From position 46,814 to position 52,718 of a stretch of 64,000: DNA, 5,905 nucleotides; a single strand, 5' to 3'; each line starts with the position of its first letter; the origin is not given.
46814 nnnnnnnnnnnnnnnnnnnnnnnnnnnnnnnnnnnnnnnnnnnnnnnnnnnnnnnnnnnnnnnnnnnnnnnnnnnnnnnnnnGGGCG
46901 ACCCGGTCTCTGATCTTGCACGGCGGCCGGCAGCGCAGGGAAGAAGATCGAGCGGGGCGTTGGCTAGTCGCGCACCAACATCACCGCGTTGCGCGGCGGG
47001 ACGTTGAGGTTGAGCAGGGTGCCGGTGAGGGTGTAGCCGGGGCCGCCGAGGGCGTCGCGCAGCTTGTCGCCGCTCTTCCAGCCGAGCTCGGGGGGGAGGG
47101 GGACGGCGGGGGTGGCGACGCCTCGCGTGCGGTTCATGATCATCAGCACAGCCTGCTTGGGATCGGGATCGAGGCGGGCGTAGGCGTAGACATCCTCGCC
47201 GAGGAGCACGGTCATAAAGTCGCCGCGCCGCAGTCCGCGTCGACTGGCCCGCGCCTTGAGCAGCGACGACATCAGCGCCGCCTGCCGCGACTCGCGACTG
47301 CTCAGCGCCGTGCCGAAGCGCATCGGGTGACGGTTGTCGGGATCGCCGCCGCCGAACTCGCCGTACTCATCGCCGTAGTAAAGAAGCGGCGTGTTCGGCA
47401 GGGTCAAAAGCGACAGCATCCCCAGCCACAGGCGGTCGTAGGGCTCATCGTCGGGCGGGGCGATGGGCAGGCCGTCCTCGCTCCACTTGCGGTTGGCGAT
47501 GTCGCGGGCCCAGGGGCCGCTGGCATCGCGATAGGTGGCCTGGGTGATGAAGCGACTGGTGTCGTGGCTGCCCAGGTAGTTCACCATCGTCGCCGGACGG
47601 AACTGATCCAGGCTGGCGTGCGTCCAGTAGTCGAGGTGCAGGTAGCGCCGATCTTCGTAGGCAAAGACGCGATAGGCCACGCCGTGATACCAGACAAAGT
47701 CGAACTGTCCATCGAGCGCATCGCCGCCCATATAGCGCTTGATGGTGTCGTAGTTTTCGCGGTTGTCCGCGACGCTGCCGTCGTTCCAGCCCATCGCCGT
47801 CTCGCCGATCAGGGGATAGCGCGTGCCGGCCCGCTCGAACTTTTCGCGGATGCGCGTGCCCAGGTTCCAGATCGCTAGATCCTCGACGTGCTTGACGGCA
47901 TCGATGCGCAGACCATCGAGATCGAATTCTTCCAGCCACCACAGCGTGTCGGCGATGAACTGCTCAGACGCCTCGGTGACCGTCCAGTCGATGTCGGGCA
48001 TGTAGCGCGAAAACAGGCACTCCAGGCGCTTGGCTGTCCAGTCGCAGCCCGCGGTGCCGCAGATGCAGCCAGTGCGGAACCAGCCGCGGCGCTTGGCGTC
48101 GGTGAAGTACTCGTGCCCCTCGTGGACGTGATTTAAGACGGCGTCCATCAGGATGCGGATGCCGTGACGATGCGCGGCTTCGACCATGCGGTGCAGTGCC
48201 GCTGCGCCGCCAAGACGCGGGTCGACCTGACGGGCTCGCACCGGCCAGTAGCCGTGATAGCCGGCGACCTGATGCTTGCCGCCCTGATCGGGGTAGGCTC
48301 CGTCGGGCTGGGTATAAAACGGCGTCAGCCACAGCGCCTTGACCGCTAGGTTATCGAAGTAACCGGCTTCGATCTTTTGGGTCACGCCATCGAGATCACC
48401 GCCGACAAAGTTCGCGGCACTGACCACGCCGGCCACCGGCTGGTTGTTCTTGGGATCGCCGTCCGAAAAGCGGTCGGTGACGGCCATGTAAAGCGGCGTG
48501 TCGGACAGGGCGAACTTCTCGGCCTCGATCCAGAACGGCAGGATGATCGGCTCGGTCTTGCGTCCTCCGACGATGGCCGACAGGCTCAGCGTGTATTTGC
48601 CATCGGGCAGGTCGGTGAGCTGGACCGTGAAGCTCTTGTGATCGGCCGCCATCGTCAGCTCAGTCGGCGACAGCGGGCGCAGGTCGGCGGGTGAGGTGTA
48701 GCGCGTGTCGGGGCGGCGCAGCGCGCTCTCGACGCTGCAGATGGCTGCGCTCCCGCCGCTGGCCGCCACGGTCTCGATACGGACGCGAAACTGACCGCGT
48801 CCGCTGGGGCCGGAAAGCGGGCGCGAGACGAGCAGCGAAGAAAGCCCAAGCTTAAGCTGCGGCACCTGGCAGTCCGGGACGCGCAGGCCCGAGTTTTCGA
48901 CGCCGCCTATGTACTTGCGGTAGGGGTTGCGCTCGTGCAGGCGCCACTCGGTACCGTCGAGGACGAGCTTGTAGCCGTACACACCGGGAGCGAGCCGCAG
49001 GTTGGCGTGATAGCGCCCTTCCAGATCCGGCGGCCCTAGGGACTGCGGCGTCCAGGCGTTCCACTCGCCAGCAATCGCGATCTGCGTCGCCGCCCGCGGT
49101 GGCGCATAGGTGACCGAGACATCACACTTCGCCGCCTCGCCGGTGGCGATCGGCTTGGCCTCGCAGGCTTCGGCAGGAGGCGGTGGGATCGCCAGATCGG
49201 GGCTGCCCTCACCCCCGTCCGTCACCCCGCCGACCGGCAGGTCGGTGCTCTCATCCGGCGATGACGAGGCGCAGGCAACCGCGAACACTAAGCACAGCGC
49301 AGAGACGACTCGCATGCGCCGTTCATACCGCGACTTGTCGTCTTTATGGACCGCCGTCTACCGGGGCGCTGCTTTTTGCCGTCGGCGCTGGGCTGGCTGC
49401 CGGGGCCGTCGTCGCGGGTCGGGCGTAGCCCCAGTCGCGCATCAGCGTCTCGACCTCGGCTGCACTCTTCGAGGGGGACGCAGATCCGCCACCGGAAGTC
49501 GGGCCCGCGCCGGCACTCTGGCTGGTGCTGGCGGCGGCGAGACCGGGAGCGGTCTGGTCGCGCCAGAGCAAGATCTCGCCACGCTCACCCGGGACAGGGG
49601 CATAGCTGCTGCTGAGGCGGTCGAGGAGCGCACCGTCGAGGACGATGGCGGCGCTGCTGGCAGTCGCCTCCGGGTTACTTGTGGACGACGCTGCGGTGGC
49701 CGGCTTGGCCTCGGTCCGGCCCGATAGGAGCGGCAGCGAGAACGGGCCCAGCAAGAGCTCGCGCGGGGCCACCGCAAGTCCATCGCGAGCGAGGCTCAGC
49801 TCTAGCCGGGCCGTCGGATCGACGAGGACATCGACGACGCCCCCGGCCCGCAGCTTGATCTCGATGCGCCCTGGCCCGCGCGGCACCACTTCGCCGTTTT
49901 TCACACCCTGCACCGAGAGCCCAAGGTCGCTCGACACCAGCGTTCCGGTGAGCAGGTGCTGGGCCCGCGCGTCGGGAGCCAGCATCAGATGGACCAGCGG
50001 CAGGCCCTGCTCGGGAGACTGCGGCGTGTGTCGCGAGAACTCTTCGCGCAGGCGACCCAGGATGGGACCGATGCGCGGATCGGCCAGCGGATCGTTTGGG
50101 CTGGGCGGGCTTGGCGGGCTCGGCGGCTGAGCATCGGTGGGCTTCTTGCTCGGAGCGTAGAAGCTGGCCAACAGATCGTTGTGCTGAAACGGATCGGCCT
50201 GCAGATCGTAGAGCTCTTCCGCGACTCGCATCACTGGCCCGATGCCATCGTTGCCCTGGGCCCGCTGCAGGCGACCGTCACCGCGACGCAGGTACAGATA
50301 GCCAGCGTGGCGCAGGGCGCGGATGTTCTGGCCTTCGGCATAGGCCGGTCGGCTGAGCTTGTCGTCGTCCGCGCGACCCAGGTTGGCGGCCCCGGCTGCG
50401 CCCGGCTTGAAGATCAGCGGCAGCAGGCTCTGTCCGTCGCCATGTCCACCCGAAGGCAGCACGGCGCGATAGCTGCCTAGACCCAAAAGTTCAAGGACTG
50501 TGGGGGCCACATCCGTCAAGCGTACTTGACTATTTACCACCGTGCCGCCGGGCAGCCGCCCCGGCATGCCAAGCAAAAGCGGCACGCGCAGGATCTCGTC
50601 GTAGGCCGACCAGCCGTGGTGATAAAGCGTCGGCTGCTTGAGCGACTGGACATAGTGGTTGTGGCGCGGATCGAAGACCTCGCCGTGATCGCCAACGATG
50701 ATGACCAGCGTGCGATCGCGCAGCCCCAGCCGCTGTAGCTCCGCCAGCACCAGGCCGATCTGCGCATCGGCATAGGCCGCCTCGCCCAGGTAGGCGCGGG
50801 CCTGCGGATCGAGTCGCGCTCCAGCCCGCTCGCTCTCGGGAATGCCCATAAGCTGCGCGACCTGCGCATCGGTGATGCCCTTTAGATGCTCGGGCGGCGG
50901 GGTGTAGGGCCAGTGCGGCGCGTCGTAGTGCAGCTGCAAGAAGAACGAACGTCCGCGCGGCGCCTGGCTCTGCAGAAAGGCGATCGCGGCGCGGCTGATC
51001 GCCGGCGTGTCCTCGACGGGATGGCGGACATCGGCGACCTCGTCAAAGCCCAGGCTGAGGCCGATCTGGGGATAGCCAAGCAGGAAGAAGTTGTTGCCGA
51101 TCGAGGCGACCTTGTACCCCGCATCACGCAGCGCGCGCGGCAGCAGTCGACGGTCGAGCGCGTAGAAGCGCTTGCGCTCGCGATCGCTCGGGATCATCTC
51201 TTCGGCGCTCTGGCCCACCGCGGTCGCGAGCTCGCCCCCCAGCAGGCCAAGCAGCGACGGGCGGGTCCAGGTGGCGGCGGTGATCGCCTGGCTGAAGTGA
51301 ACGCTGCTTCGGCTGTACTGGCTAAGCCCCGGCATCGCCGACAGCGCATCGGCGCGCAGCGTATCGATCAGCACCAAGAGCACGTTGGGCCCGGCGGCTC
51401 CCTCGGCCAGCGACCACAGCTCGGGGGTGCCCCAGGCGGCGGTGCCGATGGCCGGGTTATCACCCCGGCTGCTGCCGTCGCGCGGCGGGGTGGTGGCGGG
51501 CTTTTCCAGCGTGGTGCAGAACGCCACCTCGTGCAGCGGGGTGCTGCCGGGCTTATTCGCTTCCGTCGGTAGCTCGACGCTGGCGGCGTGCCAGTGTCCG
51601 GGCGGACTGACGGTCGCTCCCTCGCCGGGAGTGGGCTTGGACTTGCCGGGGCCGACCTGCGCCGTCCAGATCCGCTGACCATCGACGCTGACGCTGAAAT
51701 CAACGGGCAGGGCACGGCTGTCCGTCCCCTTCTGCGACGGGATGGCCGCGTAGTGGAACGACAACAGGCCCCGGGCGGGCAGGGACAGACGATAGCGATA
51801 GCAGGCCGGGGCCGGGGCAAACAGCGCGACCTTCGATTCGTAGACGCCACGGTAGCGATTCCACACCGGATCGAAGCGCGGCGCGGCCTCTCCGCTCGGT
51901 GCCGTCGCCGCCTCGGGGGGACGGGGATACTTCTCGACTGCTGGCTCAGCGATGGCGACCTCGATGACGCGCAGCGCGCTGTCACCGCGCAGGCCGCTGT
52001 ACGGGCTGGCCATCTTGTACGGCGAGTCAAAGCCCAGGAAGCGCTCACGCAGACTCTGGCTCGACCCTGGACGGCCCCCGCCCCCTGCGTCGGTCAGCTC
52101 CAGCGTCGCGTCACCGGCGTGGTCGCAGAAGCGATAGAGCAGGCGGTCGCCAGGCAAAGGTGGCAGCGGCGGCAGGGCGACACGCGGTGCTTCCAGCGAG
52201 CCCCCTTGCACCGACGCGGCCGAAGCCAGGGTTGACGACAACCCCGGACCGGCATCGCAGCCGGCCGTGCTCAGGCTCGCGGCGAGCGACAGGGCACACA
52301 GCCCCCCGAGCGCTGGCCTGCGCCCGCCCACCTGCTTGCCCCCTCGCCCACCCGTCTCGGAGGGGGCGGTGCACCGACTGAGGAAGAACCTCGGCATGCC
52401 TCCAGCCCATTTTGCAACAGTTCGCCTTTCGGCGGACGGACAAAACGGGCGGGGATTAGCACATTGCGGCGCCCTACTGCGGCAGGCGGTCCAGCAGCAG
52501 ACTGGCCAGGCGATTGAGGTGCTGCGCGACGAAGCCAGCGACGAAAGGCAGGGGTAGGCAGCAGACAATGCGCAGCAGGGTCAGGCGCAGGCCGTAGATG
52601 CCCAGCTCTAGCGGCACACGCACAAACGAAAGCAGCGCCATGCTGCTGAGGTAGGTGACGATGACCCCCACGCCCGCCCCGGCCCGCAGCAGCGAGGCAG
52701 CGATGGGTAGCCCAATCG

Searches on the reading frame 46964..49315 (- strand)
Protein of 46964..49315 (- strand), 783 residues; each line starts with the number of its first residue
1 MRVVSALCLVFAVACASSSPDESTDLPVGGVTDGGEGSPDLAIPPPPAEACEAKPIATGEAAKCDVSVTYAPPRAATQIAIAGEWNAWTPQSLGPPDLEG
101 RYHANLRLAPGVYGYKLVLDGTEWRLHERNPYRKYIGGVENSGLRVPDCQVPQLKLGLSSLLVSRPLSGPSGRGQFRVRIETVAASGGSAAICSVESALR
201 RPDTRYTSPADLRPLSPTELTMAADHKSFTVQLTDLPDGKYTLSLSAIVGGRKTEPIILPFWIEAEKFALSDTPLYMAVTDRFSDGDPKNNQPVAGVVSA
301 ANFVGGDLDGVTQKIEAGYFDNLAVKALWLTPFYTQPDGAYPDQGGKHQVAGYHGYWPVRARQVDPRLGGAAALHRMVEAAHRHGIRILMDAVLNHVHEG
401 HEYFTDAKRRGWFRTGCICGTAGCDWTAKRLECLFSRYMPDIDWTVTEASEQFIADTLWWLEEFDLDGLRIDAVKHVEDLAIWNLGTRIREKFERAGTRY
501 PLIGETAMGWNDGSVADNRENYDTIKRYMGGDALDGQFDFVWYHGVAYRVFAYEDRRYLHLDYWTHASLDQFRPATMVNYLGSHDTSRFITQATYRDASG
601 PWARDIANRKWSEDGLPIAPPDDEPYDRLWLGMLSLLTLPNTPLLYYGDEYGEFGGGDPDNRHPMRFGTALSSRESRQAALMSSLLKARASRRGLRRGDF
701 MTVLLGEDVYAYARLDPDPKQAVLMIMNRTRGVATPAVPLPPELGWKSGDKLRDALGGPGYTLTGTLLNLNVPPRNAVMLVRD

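Call 76: search_protein_families(library=pfam, proteins=[window:46964-49315:-], max_evalue=0.00001)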
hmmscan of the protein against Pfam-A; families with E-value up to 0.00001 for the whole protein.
window:46964-49315:- (783 aa): 1 family
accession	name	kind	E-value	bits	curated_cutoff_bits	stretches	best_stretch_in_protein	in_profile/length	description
PF00128.31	Alpha-amylase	-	1.9e-35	123.5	22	1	280-655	4-358/446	Alpha amylase, catalytic domain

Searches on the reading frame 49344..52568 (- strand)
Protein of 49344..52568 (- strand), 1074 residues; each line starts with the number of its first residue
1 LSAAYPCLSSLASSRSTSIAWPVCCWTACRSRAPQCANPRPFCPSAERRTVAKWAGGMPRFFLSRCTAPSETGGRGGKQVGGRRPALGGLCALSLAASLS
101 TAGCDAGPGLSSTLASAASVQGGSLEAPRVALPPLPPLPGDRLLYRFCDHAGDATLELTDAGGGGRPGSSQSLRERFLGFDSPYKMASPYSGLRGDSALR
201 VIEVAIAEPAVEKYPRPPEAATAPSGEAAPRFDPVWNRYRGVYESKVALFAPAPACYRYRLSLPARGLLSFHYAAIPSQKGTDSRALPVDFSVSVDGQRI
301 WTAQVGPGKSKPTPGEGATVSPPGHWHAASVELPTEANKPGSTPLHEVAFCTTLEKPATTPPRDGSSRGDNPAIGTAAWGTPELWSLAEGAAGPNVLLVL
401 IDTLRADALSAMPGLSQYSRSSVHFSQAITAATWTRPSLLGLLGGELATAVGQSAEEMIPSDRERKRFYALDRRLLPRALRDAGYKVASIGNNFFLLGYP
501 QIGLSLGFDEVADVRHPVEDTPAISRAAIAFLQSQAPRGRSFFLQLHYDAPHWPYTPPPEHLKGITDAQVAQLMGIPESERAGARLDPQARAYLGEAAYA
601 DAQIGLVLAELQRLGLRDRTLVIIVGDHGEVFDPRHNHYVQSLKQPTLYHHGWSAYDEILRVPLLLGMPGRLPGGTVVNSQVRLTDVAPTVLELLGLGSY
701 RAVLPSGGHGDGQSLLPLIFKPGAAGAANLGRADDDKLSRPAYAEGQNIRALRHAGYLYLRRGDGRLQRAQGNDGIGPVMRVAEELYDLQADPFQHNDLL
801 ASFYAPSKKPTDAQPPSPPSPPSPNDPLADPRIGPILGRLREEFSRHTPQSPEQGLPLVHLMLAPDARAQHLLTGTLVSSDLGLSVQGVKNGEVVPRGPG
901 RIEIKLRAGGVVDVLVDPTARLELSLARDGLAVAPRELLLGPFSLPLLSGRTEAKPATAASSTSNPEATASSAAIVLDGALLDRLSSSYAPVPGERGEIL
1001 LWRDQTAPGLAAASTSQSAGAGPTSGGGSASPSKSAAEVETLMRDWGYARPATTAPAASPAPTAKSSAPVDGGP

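Call 76: search_protein_families(library=pfam, proteins=[window:49344-52568:-], max_evalue=0.00001)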
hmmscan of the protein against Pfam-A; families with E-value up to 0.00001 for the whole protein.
window:49344-52568:- (1074 aa): 1 family
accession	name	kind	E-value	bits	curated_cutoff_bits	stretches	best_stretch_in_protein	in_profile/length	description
PF00884.28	Sulfatase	-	3e-30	106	25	1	394-696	1-300/301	Sulfatase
